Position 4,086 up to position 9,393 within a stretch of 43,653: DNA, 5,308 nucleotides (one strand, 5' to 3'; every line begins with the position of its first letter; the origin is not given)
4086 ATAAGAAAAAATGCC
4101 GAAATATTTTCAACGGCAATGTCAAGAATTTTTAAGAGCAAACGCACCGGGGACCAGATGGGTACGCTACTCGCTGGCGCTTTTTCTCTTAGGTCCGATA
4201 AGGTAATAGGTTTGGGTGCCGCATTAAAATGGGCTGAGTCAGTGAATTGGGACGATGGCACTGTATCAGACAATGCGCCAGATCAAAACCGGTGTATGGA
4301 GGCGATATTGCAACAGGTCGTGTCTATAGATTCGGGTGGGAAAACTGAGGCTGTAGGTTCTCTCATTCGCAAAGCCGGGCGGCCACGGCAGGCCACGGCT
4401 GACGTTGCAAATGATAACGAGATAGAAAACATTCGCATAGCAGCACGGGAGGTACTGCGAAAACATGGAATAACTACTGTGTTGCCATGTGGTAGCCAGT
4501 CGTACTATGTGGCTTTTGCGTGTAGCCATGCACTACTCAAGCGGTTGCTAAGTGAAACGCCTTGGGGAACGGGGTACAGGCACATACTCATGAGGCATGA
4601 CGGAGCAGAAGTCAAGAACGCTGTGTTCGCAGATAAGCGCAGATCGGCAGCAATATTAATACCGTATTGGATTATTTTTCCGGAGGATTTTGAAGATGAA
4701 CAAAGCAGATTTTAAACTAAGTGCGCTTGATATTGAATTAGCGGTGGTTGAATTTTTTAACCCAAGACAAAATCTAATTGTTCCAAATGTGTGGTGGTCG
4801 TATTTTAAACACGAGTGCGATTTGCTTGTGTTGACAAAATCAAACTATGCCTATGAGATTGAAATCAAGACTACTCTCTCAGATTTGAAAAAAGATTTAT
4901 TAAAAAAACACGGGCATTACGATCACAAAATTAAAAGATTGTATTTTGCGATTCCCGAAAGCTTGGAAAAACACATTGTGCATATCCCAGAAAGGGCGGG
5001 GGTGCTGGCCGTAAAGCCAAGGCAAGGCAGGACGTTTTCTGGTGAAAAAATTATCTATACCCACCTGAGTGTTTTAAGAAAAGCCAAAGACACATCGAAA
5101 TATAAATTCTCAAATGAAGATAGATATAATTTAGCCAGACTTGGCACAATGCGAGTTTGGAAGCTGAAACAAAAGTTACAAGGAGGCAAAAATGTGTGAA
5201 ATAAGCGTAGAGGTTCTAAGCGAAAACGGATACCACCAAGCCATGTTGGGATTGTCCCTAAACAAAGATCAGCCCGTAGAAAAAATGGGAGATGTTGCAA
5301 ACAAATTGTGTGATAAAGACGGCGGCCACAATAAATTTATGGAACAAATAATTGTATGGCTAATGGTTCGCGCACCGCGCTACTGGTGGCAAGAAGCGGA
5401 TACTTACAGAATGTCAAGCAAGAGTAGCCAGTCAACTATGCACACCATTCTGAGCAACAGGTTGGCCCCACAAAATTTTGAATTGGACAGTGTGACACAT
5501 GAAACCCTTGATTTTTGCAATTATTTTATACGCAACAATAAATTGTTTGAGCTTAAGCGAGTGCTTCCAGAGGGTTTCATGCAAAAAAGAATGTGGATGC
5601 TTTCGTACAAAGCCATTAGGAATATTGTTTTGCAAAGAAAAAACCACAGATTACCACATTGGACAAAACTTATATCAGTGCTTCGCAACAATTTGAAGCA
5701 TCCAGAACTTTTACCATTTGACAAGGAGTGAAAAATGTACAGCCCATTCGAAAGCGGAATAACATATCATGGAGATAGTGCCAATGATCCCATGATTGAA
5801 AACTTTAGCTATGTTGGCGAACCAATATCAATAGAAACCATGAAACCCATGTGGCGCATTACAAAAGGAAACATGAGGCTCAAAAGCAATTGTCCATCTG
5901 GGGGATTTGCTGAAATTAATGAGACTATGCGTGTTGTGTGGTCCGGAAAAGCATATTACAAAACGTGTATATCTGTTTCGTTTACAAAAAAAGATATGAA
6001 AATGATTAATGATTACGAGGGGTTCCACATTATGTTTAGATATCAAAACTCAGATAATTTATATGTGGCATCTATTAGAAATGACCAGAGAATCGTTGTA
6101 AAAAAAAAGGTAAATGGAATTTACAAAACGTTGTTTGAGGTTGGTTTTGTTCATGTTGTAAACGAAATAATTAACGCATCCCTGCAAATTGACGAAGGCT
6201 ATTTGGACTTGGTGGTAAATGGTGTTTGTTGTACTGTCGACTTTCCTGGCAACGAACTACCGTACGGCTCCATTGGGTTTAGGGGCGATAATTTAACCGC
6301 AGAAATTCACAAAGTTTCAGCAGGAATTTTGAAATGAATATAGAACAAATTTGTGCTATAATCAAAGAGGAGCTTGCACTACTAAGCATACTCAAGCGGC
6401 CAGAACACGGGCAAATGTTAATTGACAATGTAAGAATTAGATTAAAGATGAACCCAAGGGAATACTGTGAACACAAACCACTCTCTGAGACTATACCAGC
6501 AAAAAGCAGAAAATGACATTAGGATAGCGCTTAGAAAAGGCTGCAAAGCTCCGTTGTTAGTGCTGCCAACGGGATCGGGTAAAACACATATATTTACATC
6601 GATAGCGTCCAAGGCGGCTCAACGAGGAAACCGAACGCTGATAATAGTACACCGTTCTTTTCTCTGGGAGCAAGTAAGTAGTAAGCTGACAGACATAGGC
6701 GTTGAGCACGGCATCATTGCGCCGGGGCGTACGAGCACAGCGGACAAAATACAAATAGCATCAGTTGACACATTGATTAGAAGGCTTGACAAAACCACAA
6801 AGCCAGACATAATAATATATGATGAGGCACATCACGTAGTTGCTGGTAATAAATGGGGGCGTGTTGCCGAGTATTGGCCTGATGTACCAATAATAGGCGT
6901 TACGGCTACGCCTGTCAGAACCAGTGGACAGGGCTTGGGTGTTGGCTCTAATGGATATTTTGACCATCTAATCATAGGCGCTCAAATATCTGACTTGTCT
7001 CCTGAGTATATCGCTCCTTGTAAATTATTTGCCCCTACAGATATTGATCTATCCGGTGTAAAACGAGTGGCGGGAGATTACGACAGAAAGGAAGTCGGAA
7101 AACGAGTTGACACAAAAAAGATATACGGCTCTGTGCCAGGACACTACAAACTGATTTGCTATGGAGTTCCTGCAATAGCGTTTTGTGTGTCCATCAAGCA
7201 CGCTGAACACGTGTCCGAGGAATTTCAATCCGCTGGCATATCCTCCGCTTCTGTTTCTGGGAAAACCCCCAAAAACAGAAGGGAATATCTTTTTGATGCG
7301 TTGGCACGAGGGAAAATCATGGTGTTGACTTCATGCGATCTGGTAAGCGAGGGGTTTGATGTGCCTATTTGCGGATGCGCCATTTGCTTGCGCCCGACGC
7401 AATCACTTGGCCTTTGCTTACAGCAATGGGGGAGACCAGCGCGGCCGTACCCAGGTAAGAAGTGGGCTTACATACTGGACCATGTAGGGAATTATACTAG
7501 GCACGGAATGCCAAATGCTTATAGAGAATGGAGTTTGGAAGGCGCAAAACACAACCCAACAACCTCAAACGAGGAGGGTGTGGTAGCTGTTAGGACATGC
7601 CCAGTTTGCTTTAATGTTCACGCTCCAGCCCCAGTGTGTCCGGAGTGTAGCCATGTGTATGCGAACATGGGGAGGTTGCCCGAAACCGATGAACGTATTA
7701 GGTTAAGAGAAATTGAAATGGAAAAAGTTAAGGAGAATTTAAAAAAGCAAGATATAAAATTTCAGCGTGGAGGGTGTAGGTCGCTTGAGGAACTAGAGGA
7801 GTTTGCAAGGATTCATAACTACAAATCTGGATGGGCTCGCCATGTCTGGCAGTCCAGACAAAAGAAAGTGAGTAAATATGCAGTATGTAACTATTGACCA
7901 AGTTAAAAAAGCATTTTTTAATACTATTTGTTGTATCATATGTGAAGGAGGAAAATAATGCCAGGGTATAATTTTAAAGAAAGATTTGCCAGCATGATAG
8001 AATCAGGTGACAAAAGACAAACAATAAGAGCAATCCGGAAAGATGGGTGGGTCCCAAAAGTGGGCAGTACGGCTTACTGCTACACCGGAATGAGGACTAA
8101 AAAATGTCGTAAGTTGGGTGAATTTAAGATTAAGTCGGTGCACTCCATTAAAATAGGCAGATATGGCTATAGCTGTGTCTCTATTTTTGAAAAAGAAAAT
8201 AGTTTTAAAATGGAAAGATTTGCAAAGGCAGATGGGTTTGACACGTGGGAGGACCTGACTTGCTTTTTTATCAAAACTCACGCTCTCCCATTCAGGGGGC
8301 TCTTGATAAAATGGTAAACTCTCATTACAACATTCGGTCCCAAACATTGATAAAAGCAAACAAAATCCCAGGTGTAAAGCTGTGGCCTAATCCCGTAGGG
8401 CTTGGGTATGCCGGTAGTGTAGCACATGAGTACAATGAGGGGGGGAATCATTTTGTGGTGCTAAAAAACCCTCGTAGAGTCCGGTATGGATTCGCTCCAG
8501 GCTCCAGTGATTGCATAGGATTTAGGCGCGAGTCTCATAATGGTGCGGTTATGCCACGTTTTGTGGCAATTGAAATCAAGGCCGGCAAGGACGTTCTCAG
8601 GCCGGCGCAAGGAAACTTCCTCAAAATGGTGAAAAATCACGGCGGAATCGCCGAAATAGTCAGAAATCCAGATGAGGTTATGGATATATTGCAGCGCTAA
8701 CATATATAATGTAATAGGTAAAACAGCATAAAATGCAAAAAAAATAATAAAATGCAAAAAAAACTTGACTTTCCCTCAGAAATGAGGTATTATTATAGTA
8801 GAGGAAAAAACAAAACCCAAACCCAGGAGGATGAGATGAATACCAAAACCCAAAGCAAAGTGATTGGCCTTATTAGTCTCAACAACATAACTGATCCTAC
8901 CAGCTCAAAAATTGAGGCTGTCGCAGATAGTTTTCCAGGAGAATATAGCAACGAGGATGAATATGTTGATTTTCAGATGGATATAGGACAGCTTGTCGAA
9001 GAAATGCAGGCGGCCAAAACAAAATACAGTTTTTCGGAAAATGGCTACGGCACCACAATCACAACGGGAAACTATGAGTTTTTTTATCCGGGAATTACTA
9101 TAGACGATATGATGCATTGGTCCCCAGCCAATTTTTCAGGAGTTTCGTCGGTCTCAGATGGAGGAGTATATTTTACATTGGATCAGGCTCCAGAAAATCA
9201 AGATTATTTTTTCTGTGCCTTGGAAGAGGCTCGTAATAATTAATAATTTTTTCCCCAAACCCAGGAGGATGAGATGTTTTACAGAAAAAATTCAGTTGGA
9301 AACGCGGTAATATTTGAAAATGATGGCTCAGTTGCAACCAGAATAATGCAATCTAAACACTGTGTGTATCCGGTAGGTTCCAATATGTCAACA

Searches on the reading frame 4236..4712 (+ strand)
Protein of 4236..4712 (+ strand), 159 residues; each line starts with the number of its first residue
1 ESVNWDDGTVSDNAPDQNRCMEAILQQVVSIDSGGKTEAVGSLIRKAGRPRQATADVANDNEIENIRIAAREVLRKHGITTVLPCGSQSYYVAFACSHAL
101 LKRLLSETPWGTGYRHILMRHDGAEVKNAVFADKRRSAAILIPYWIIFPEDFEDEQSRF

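Call 80: predict_structure(alignment_id=A4)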
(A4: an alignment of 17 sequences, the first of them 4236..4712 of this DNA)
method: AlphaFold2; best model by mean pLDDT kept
length: 159 residues; sequences in the alignment: 17
mean_pLDDT: 83.9   pTM: 0.78
mean pLDDT of the five models: 83.9, 82.8, 81.8, 81.7, 80.1
residues with pLDDT >= 90: 85; 70-90: 47; 50-70: 14; < 50: 13
segments of 3 or more residues with pLDDT < 50: 1-5, 7-9, 155-159
pLDDT, mean of each block of 10 residues (from residue 1): 46 82 91 84 87 73 88 94 87 94 89 92 95 94 91 54
secondary structure, 60 per line:
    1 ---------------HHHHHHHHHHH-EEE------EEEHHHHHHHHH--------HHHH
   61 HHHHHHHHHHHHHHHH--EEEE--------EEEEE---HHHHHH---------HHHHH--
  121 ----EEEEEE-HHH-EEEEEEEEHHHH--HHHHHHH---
elements in order: H16-26 E28-30 E37-39 H40-48 H57-76 E79-82 E91-95 H99-104 H114-118 E125-130 E136-143 H144-147 H150-156

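Call 82: fold_search(model_id=the predicted structure, library=pdb)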
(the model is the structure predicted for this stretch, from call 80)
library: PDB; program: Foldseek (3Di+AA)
matches with E <= 10: 402; with E <= 0.001: 0
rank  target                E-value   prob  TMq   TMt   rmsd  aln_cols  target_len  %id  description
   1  9dd3_A                2.4e-01  0.09  0.16  0.12   8.2        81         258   11  Crystal Structure of Designed allosteric facilitated dissociation switch AS5 in complex state HE (released 2025-08-20)
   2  8poc_A                2.4e-01  0.08  0.15  0.15  12.8       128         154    9  Cryo-EM structure of Dickeya dadantii BcsD (released 2023-12-20)
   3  9dd1_A                3.0e-01  0.14  0.20  0.15   9.3       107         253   14  Designed allosteric facilitated dissociation switch AS1 in complex state THE with methylated lysines (released 2025-08-20)
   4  6paj_B                5.4e-01  0.11  0.23  0.20  12.3       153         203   10  Structure of the SrrAB Histidine Kinase DHp-CA domain (released 2020-04-22)
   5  1ng9_A                6.4e-01  0.08  0.20  0.06  17.6       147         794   12  E.coli MutS R697A: an ATPase-asymmetry mutant (released 2003-02-11)
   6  6dk7_E                7.2e-01  0.13  0.19  0.14   7.7        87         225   13  RetS histidine kinase region with cobalt (released 2019-03-20)
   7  2btz                  8.1e-01  0.08  0.18  0.11   9.2       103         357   13  crystal structures of human pyruvate dehydrogenase kinase 2 containing physiological and synthetic ligands (released 2006-02-02)
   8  9fyx_A                8.1e-01  0.05  0.17  0.04  14.6       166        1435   11  Influenza A/H7N9 polymerase pre-cleavage cap-snatching complex (released 2025-07-16)
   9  7n0e_B                8.6e-01  0.18  0.20  0.17   6.1        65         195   15  Co-complex of the histidine kinase region of RetS and the dimerization and histidine phosphotransfer domain of GacS (released 2022-03-09)
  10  5xoh                  8.6e-01  0.09  0.17  0.10   5.5        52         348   13  Crystal structure of bergaptol o-methyltransferase complex (released 2018-05-23)
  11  4kp4_B                9.1e-01  0.12  0.25  0.20  10.6       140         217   10  Deciphering cis-trans directionality and visualizing autophosphorylation in histidine kinases. (released 2014-02-12)
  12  1wbd_A                1.0e+00  0.06  0.20  0.07  17.2       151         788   11  Crystal structure of E. coli DNA mismatch repair enzyme MutS, E38Q mutant, in complex with a G.T mismatch (released 2006-01-18)
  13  4ut0_K                1.1e+00  0.13  0.24  0.22   8.0        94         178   13  THE CRYSTAL STRUCTURE OF I-DMOI IN COMPLEX WITH ITS TARGET DNA AT 10 DAYS INCUBATION IN 5MM MN (STATE 7) (released 2014-12-17)
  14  7d9t_A                1.1e+00  0.06  0.18  0.09  10.3        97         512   13  Structure of human soluble guanylate cyclase in the cinciguat-bound inactive state (released 2021-08-11)
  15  5akf_E                1.2e+00  0.12  0.23  0.21   8.0        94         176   13  THE CRYSTAL STRUCTURE OF I-DMOI Q42AK120M IN COMPLEX WITH ITS TARGET DNA NICKED IN THE CODING STRAND A AND IN THE PRES (released 2015-06-17)
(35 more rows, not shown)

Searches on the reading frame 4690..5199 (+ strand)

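Call 19: search_protein_families(library=phrogs, proteins=[window:4690-5199:+], max_evalue=0.01)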
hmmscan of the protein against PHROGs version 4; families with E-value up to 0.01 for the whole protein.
window:4690-5199:+ (169 aa): 2 families
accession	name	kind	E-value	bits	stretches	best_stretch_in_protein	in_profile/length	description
phrog_2776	-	unknown function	3.7e-19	70.1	1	9-163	13-149/181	-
phrog_5429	-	DNA, RNA and nucleotide metabolism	1.4e-06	29.3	1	43-132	52-146/176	DNA repair protein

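Call 78: search_protein_families(library=pfam, proteins=[window:4690-5199:+], max_evalue=0.01)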
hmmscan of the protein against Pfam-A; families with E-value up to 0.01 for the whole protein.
window:4690-5199:+ (169 aa): 1 family
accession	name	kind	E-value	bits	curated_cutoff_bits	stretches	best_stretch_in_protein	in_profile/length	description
PF06319.18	MmcB-like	-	2.8e-05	24.3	22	1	42-108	43-105/148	DNA repair protein MmcB-like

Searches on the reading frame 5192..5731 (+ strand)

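Call 19: search_protein_families(library=phrogs, proteins=[window:5192-5731:+], max_evalue=0.01)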
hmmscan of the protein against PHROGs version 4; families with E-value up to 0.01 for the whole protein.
window:5192-5731:+ (179 aa): 1 family
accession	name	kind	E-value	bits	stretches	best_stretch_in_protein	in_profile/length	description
phrog_6721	-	unknown function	1.2e-26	94.7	2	27-112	42-128/218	-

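Call 78: search_protein_families(library=pfam, proteins=[window:5192-5731:+], max_evalue=0.01)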
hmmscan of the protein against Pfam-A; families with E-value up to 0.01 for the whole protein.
window:5192-5731:+ (179 aa): 0 families

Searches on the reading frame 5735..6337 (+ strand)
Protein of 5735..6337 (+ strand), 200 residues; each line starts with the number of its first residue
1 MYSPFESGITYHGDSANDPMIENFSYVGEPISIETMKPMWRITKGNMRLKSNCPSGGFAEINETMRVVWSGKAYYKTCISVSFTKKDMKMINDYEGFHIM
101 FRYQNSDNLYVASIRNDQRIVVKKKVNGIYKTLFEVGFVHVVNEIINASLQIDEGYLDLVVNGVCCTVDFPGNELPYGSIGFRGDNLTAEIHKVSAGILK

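Call 19: search_protein_families(library=phrogs, proteins=[window:5735-6337:+], max_evalue=0.01)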
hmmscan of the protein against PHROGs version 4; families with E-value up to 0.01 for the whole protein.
window:5735-6337:+ (200 aa): 1 family
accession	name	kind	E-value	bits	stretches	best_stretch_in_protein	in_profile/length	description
phrog_33277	-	DNA, RNA and nucleotide metabolism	0.0084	17.3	0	103-136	70-103/150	ParB-like partition protein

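Call 78: search_protein_families(library=pfam, proteins=[window:5735-6337:+], max_evalue=0.01)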
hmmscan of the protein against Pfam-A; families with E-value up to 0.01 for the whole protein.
window:5735-6337:+ (200 aa): 0 families

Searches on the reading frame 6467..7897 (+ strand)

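Call 19: search_protein_families(library=phrogs, proteins=[window:6467-7897:+], max_evalue=0.01)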
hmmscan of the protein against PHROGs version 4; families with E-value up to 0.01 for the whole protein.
window:6467-7897:+ (476 aa): 5 families
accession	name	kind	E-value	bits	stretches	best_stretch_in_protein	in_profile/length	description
phrog_16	-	DNA, RNA and nucleotide metabolism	1.7e-84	285.8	1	3-443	269-684/986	DNA helicase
phrog_16694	-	unknown function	1.5e-10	40.7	1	6-124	274-412/1010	-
phrog_16259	-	DNA, RNA and nucleotide metabolism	4.1e-10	40.4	1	2-124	113-236/330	DNA helicase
phrog_9690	-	DNA, RNA and nucleotide metabolism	1.9e-05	24.9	1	242-344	168-273/306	DNA helicase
phrog_3830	-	unknown function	0.004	16.4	0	35-152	299-439/1032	-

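Call 78: search_protein_families(library=pfam, proteins=[window:6467-7897:+], max_evalue=0.01)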
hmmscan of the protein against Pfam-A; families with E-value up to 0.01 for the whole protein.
window:6467-7897:+ (476 aa): 4 families
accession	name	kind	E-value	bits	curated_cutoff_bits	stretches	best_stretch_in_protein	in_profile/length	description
PF04851.21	ResIII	-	2.2e-24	86.6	22.5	1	5-151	2-164/164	Type III restriction enzyme, res subunit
PF00271.37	Helicase_C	-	6e-11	43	23.5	1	235-326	17-108/110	Helicase conserved C-terminal domain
PF00270.35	DEAD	-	1.5e-07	31.8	26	1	29-150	17-161/167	DEAD/DEAH box helicase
PF18766.7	SWI2_SNF2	-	5.5e-05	23.4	26.7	1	35-153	27-159/221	SWI2/SNF2 ATPase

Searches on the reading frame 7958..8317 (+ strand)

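Call 20: search_protein_families(library=phrogs, proteins=[window:7958-8317:+], max_evalue=0.01)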
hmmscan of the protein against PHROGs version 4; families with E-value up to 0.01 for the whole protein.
window:7958-8317:+ (119 aa): 1 family
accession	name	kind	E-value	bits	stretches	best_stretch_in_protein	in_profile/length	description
phrog_8581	-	unknown function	4.1e-09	37.9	1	8-119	22-161/166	-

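Call 79: search_protein_families(library=pfam, proteins=[window:7958-8317:+], max_evalue=0.01)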
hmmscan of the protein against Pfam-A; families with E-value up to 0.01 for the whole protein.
window:7958-8317:+ (119 aa): 0 families

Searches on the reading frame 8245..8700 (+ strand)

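Call 20: search_protein_families(library=phrogs, proteins=[window:8245-8700:+], max_evalue=0.01)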
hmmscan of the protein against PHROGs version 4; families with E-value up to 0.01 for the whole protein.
window:8245-8700:+ (151 aa): 3 families
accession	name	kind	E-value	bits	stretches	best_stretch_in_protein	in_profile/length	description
phrog_93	-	DNA, RNA and nucleotide metabolism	3.7e-08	33.5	1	105-150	394-439/613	endonuclease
phrog_5702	-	DNA, RNA and nucleotide metabolism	0.00011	23.1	1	107-149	21-63/70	Holliday junction resolvase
phrog_824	-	unknown function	0.00021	22.3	1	104-150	126-172/265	-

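Call 79: search_protein_families(library=pfam, proteins=[window:8245-8700:+], max_evalue=0.01)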
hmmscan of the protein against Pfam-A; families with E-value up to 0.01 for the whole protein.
window:8245-8700:+ (151 aa): 1 family
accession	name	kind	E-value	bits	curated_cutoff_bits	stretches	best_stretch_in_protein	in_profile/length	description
PF08774.17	VRR_NUC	-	1.4e-06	28.8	23.8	1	82-140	59-113/116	VRR-NUC domain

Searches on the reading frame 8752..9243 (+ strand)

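Call 20: search_protein_families(library=phrogs, proteins=[window:8752-9243:+], max_evalue=0.01)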
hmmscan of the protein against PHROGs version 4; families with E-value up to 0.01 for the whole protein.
window:8752-9243:+ (163 aa): 1 family
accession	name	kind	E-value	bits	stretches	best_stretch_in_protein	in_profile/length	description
phrog_7551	-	unknown function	0.003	18.5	1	60-117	75-134/161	-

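Call 79: search_protein_families(library=pfam, proteins=[window:8752-9243:+], max_evalue=0.01)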
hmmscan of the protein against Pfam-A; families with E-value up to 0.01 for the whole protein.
window:8752-9243:+ (163 aa): 0 families
